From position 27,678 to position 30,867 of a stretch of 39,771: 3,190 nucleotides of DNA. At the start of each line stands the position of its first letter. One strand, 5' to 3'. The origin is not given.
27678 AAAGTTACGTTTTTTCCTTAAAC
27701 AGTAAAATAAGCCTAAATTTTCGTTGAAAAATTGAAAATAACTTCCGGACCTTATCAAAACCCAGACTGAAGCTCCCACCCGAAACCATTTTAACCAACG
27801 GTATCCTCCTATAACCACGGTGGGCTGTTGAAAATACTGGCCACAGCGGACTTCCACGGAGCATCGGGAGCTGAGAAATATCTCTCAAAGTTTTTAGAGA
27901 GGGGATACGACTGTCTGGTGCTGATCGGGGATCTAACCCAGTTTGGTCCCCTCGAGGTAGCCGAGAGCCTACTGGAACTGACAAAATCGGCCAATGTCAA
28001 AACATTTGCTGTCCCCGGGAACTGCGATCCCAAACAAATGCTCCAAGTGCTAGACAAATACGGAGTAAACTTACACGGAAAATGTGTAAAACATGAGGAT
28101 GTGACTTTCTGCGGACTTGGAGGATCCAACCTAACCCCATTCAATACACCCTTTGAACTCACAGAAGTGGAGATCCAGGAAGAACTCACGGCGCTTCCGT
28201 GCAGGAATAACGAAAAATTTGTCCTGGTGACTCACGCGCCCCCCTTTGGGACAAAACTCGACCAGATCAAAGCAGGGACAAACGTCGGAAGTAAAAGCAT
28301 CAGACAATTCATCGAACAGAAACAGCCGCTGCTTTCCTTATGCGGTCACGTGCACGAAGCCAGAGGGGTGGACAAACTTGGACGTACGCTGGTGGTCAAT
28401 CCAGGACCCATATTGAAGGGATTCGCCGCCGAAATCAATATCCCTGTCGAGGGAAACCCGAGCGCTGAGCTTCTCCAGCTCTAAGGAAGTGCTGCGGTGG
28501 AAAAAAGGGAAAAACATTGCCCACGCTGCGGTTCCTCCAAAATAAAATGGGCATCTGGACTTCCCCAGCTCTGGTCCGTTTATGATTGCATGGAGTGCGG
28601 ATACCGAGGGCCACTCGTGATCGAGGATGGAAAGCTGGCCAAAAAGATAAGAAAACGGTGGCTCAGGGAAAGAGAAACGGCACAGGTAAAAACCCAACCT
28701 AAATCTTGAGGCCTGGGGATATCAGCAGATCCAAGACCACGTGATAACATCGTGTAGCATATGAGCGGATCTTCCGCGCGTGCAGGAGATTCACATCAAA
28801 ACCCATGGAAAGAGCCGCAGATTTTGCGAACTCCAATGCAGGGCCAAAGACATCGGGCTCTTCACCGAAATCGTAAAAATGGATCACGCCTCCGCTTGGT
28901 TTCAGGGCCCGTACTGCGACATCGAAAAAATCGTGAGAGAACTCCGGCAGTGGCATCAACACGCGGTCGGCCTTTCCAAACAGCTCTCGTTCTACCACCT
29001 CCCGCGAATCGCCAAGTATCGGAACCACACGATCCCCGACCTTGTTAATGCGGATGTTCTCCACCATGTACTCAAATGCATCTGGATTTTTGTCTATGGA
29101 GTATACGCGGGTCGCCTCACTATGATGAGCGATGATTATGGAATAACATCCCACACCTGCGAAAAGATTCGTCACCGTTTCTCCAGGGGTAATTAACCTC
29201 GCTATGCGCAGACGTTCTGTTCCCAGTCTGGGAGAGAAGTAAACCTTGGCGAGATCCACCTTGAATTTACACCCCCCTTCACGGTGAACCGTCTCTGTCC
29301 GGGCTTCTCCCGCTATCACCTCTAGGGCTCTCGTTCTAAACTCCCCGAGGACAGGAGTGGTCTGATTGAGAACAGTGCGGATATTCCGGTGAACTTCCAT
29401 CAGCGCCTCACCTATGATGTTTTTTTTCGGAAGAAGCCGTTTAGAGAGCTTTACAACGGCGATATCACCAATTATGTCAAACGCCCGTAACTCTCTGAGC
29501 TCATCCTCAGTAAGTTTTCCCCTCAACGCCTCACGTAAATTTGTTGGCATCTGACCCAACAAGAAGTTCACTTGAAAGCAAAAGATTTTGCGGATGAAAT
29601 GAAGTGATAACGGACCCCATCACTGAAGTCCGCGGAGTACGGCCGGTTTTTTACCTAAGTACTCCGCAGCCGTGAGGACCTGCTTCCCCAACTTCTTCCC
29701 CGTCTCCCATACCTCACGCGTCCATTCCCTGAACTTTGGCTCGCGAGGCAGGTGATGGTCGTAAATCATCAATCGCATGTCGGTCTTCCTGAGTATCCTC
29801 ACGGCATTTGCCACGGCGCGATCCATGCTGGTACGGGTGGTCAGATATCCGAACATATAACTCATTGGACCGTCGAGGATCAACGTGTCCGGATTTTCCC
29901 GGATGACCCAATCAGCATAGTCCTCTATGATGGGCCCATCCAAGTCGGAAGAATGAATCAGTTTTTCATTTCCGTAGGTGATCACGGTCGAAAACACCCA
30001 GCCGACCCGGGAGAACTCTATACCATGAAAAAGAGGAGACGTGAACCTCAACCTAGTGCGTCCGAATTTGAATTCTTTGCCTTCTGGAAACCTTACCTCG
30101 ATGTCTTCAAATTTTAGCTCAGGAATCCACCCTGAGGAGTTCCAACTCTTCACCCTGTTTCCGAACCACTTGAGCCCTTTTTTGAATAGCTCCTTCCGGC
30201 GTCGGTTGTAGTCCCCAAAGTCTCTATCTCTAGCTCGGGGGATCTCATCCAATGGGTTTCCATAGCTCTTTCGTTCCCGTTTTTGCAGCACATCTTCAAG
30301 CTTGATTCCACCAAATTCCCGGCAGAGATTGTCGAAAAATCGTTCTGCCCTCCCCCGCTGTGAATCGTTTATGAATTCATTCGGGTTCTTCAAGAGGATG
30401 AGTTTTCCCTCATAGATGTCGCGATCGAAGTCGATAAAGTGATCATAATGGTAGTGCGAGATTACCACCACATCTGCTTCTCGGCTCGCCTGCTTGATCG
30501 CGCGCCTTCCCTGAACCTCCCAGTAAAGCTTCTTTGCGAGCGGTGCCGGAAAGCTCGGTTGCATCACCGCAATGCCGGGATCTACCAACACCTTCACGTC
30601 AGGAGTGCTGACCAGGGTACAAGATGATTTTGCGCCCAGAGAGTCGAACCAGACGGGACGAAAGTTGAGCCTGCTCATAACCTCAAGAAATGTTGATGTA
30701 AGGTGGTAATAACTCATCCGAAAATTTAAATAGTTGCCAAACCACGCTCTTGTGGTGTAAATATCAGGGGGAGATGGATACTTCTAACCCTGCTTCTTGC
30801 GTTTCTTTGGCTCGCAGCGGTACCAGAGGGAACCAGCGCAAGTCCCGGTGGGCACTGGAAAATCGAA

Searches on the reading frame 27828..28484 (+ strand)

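Call 14: search_protein_families(library=pfam, proteins=[window:27828-28484:+], max_evalue=0.001)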
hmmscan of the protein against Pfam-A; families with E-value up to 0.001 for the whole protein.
window:27828-28484:+ (218 aa): 3 families
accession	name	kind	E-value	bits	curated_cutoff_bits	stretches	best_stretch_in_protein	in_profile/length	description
PF14582.11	Metallophos_3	-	6.8e-16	58.8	28.2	1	43-204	76-248/259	Metallophosphoesterase, calcineurin superfamily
PF00149.33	Metallophos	-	4e-14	53.9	21.5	1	1-177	1-190/191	Calcineurin-like phosphoesterase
PF12850.12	Metallophos_2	-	3.4e-12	47.1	27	1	1-195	1-135/154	Calcineurin-like phosphoesterase superfamily domain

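Call 73: search_protein_families(library=ncbifam, proteins=[window:27828-28484:+], max_evalue=0.00001)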
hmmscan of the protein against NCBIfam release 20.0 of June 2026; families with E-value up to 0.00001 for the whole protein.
window:27828-28484:+ (218 aa): 2 families
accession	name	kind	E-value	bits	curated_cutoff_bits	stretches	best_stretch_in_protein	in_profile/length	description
TIGR00040.1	yfcE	subfamily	2.6e-10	40.6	56.25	1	1-194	1-133/158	YfcE family phosphodiesterase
NF006988.0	PRK09453.1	equivalog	6.1e-06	26.2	117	0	1-69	1-76/183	phosphodiesterase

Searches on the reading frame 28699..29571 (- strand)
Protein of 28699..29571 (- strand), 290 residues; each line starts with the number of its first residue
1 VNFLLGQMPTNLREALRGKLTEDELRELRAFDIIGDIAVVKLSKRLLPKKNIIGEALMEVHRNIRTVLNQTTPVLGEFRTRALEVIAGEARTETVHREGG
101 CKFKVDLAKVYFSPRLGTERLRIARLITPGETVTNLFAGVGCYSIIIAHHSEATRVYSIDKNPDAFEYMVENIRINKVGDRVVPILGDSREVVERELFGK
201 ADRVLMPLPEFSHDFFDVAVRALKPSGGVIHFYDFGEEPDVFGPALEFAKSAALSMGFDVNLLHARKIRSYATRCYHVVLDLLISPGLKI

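Call 14: search_protein_families(library=pfam, proteins=[window:28699-29571:-], max_evalue=0.001)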
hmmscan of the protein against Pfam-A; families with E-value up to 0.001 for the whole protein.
window:28699-29571:- (290 aa): 3 families
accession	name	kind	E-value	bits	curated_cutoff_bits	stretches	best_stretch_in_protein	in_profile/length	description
PF02475.24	TRM5-TYW2_MTfase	-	2.9e-54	183.9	28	1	94-253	1-156/164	TRM5/TYW2 methyltransferase domain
PF25133.1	TYW2_N_2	-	1.5e-23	83.1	27.7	1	12-89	1-77/79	TYW2 N-terminal domain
PF09445.16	Methyltransf_15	-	6.5e-06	26.3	22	1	132-209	3-80/165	RNA cap guanine-N2 methyltransferase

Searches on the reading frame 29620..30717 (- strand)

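Call 14: search_protein_families(library=pfam, proteins=[window:29620-30717:-], max_evalue=0.001)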
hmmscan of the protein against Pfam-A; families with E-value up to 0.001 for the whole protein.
window:29620-30717:- (365 aa): 3 families
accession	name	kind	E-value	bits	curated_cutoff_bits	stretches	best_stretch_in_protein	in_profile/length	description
PF00753.33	Lactamase_B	-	1.4e-07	32.1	22.7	1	31-95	6-58/196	Metallo-beta-lactamase superfamily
PF12706.13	Lactamase_B_2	-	1.9e-06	28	27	0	43-98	3-48/200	Beta-lactamase superfamily domain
PF13483.12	Lactamase_B_3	-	8e-05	23.1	24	1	31-95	7-51/160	Beta-lactamase superfamily domain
